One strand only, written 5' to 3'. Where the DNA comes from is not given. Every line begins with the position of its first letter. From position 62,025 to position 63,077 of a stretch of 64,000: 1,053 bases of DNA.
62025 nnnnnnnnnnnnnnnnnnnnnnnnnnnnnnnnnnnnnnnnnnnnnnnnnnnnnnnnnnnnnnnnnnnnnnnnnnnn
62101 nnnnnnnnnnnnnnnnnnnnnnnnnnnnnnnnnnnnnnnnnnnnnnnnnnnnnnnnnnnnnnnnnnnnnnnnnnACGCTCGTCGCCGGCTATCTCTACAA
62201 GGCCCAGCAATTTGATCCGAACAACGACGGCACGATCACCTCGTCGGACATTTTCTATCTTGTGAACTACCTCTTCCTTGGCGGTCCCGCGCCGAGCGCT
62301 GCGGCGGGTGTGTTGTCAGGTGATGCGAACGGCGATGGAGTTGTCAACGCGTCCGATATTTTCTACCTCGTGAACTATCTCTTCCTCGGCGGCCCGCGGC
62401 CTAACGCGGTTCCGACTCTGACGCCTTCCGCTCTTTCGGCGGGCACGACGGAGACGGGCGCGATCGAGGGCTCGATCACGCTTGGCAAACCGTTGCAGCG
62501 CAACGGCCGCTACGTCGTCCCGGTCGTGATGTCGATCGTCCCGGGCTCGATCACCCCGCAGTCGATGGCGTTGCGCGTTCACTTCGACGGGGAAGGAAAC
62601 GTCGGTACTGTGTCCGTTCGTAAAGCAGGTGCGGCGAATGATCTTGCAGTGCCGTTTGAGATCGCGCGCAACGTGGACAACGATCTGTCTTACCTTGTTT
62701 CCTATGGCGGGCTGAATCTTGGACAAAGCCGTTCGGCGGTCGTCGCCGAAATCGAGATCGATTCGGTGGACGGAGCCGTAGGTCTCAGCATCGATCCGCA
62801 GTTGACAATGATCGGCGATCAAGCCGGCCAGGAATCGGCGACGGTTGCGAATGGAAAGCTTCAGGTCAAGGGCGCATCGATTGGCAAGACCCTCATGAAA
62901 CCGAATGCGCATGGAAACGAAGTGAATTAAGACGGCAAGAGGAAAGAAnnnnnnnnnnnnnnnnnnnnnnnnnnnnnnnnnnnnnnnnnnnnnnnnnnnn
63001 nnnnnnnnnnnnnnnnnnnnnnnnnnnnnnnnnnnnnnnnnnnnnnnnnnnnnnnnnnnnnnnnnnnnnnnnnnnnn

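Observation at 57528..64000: Dockerin-cohesin locus: giant Ig-repeat dockerin protein followed by tandem cohesin-like cell-anchored paralogs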

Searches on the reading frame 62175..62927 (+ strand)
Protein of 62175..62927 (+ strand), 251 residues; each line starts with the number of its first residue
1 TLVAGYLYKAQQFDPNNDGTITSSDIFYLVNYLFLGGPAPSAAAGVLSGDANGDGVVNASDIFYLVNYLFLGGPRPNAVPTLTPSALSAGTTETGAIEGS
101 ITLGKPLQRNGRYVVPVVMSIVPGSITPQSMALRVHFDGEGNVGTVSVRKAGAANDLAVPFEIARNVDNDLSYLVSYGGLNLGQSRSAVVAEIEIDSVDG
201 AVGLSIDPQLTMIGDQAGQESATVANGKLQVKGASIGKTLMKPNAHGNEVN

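Call 20: find_homologous_proteins(query=window:62175-62927:+)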
Query window:62175-62927:+ (251 aa): 208 proteins with E <= 0.001 among 3084 candidates; the best 120 are listed.
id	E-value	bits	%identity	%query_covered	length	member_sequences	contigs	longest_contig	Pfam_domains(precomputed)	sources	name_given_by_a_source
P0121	6.2e-93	329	64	100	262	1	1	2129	PF00404.25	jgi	jgi:hypothetical protein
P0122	4.5e-92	326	63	100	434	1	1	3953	PF01833.31,PF00404.25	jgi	jgi:hypothetical protein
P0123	1.3e-89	318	65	100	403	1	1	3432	PF19408.6,PF01833.31,PF00404.25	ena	-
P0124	4.6e-89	316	64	98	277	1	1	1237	PF00404.25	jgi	jgi:hypothetical protein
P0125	8.8e-89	315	63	100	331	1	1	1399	PF01833.31,PF00404.25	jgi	jgi:hypothetical protein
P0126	1.4e-88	315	62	100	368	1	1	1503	PF01833.31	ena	-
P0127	4.0e-88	313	63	100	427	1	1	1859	PF19408.6,PF01833.31,PF00404.25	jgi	jgi:hypothetical protein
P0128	4.5e-88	313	62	100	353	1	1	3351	PF01833.31,PF00404.25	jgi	jgi:hypothetical protein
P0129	3.2e-87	310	61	100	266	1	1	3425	PF00404.25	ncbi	-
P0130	4.7e-87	310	65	92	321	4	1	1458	PF01833.31,PF00404.25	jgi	jgi:hypothetical protein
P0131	6.0e-86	306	64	100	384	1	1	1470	PF19408.6,PF01833.31,PF00404.25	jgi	-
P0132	7.6e-86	306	63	100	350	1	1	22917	PF01833.31,PF00404.25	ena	-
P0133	6.1e-85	303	61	100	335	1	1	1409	PF01833.31,PF00404.25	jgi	jgi:hypothetical protein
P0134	1.2e-83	299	61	99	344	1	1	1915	PF01833.31,PF00404.25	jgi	jgi:hypothetical protein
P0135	4.6e-82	293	59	100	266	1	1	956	PF00404.25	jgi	jgi:hypothetical protein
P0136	5.1e-81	290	58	100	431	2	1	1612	PF19408.6,PF01833.31,PF00404.25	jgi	jgi:hypothetical protein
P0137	6.2e-81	290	59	100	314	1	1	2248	PF01833.31,PF00404.25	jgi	jgi:hypothetical protein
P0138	5.1e-79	283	59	95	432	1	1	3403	PF19408.6,PF01833.31,PF00404.25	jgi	jgi:hypothetical protein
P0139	6.4e-79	283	56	100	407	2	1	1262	PF19408.6,PF01833.31,PF00404.25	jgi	jgi:hypothetical protein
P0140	7.6e-77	276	57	100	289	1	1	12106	PF00404.25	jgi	jgi:hypothetical protein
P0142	4.8e-75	270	57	100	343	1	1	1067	PF01833.31,PF00404.25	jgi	jgi:hypothetical protein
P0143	5.0e-74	267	54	100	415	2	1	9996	PF19408.6,PF01833.31,PF00404.25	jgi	jgi:hypothetical protein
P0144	5.9e-73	264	56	100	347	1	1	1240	PF01833.31,PF00404.25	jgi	jgi:hypothetical protein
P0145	1.1e-72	263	62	90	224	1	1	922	PF00404.25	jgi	jgi:hypothetical protein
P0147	4.1e-70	254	53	96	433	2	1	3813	PF19408.6,PF01833.31,PF00404.25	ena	-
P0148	1.1e-65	240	51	100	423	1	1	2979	PF19408.6,PF01833.31,PF00404.25,PF13202.13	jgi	jgi:hypothetical protein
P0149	5.0e-65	238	50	94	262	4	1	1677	PF00404.25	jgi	jgi:hypothetical protein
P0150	1.1e-61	227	52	92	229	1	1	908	PF00404.25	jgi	jgi:hypothetical protein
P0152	3.5e-59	219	47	97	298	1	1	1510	PF01833.31,PF00404.25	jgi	jgi:hypothetical protein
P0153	3.5e-59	218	52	93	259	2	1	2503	PF00404.25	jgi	jgi:hypothetical protein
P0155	9.0e-58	214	49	94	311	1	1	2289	PF01833.31,PF00404.25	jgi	jgi:hypothetical protein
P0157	1.6e-57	213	50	94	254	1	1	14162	PF00404.25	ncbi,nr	ncbi:MAG TPA: dockerin type I domain-containing protein, partial [Thermoanaerobaculia bacterium]|nr:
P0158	2.6e-57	212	49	93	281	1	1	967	PF00404.25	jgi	-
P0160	7.1e-57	211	49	95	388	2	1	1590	PF01833.31,PF00404.25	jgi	-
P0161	7.6e-57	211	49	93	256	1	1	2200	PF00404.25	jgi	jgi:hypothetical protein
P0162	8.0e-57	211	47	97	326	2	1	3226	PF01833.31,PF00404.25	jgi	jgi:hypothetical protein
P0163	8.3e-57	211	52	94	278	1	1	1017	PF00404.25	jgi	jgi:hypothetical protein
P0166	1.4e-54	203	48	90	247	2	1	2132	PF00404.25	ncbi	ncbi:MAG: dockerin type I domain-containing protein [Vicinamibacterales bacterium]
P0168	1.5e-54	203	46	98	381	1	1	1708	PF01833.31,PF00404.25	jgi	jgi:hypothetical protein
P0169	2.5e-54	203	47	100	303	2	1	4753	PF01833.31,PF00404.25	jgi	jgi:hypothetical protein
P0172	3.6e-53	199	48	98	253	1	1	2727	PF00404.25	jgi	jgi:hypothetical protein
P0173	4.3e-53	199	49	88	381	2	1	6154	PF19408.6,PF00404.25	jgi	jgi:hypothetical protein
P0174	1.4e-52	197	45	98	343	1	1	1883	PF01833.31,PF00404.25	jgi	jgi:hypothetical protein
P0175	1.7e-52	197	45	94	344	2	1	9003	PF01833.31,PF00404.25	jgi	jgi:hypothetical protein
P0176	2.0e-52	196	48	95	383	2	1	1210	PF19408.6,PF01833.31,PF00404.25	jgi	-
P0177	2.5e-52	196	49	94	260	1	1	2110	PF00404.25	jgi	jgi:hypothetical protein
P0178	5.0e-52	195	49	94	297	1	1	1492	PF01833.31,PF00404.25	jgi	jgi:hypothetical protein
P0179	2.5e-51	193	48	94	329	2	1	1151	PF01833.31,PF00404.25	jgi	jgi:hypothetical protein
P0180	4.6e-51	192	47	97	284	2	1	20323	PF01833.31,PF00404.25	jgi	jgi:hypothetical protein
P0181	4.8e-51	192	46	98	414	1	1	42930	PF01833.31,PF00404.25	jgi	jgi:hypothetical protein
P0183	8.4e-51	191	46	99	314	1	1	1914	PF01833.31,PF00404.25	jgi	jgi:hypothetical protein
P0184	1.8e-50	190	46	94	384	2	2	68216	PF19408.6,PF01833.31,PF00404.25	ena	-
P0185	2.4e-50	190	47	92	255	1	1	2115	PF00404.25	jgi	jgi:hypothetical protein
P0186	3.7e-50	189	46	95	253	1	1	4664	PF00404.25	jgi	jgi:hypothetical protein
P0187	4.5e-49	185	49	99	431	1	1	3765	PF01833.31,PF00404.25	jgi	jgi:hypothetical protein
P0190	6.4e-49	185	48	94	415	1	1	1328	PF19408.6,PF22352.3,PF01833.31,PF00404.25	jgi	jgi:hypothetical protein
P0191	4.8e-48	182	45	96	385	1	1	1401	PF01833.31,PF00404.25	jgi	jgi:hypothetical protein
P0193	5.7e-47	179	45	94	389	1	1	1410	PF19408.6,PF01833.31,PF00404.25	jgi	jgi:hypothetical protein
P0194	1.3e-46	177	43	93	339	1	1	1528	PF00404.25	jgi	jgi:hypothetical protein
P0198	7.3e-45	172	44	96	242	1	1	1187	PF00404.25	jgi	jgi:hypothetical protein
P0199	1.3e-44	171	44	94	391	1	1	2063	PF01833.31,PF00404.25,PF16640.12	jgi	jgi:hypothetical protein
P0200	4.6e-44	169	55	64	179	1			PF00404.25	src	-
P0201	1.4e-43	167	47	94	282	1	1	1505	PF01833.31,PF00404.25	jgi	-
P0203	3.1e-43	166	46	95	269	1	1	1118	PF01833.31,PF00404.25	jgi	jgi:hypothetical protein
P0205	1.2e-41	161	46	94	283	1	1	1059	PF01833.31,PF00404.25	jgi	jgi:hypothetical protein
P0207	4.7e-40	156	43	92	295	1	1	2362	PF00404.25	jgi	jgi:hypothetical protein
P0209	2.2e-37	147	61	48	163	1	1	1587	PF00404.25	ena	-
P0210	7.6e-37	145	44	88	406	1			PF01833.31,PF00404.25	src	-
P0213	1.0e-34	138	43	88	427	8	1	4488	PF01833.31,PF00404.25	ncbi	-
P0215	3.2e-34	137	48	69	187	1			PF00404.25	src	-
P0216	6.6e-34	136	54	54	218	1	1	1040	PF00404.25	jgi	jgi:hypothetical protein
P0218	1.1e-32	132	64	45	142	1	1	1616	PF00404.25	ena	-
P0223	6.4e-27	113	54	33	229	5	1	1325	PF00404.25,PF13499.13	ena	-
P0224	7.3e-26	109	55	46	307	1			PF01833.31,PF00404.25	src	-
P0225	1.3e-23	102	54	25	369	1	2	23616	PF00404.25,PF13499.13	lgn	-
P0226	7.5e-20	90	57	25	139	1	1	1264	PF00404.25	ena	-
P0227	4.4e-19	87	55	26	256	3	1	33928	PF00404.25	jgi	-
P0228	5.4e-19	87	58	25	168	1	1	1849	PF00404.25,PF01436.28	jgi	jgi:NHL repeat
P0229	5.5e-19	87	60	25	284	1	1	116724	PF00404.25,PF05345.19,PF00041.28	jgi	jgi:Dockerin type I domain/Fibronectin type III domain/Putative Ig domain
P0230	9.9e-17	80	51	25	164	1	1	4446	PF00404.25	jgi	jgi:hypothetical protein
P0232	1.6e-15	76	66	24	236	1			PF00404.25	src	-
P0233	3.4e-15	75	56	29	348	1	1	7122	PF00404.25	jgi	jgi:hypothetical protein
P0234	8.0e-15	73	65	25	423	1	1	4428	PF04015.18,PF00404.25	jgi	jgi:hypothetical protein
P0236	4.2e-14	71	53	29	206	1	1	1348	PF00404.25,PF13517.13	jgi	jgi:hypothetical protein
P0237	4.4e-14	71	30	87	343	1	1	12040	PF00404.25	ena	-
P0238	6.6e-14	70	58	30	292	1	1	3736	PF00404.25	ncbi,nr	ncbi:MAG: dockerin type I repeat-containing protein, partial [Acidobacteria bacterium]|nr:dockerin t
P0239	1.4e-13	69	35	30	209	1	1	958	PF00404.25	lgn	-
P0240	1.6e-13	69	62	25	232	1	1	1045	PF00404.25,PF01436.28,PF06739.18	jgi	-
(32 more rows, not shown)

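Call 39: predict_structure(alignment_id=A3)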
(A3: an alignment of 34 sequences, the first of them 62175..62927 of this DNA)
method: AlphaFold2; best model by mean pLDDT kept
length: 251 residues; sequences in the alignment: 34
mean_pLDDT: 85.7   pTM: 0.80
mean pLDDT of the five models: 85.7, 85.3, 85.1, 85.1, 83.1
residues with pLDDT >= 90: 161; 70-90: 43; 50-70: 31; < 50: 16
segments of 3 or more residues with pLDDT < 50: 1-3, 83-92
pLDDT, mean of each block of 10 residues (from residue 1): 52 83 93 91 64 88 92 79 47 74 97 97 95 96 95 96 95 95 97 95 96 92 95 85 57 49
secondary structure, 60 per line:
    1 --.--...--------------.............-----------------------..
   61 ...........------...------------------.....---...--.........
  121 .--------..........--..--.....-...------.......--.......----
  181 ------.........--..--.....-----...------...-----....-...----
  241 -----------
elements in order: E6-8 H23-35 H59-71 E78-80 E99-103 E107-109 E112-121 E130-139 E146-150 E161-167 E170-176 E187-195 E202-206 E212-214 E221-223 E229-232 E234-236

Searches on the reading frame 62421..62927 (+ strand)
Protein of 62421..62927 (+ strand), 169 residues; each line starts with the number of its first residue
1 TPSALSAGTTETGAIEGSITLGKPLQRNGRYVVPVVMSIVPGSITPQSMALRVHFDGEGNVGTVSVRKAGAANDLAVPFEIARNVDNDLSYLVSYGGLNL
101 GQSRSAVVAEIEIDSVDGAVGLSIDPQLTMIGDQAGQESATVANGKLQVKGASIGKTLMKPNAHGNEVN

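Call 18: search_protein_families(library=pfam, proteins=[window:62421-62927:+], max_evalue=10)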
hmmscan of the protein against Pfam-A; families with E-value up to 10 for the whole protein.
seq(169 aa): 0 families
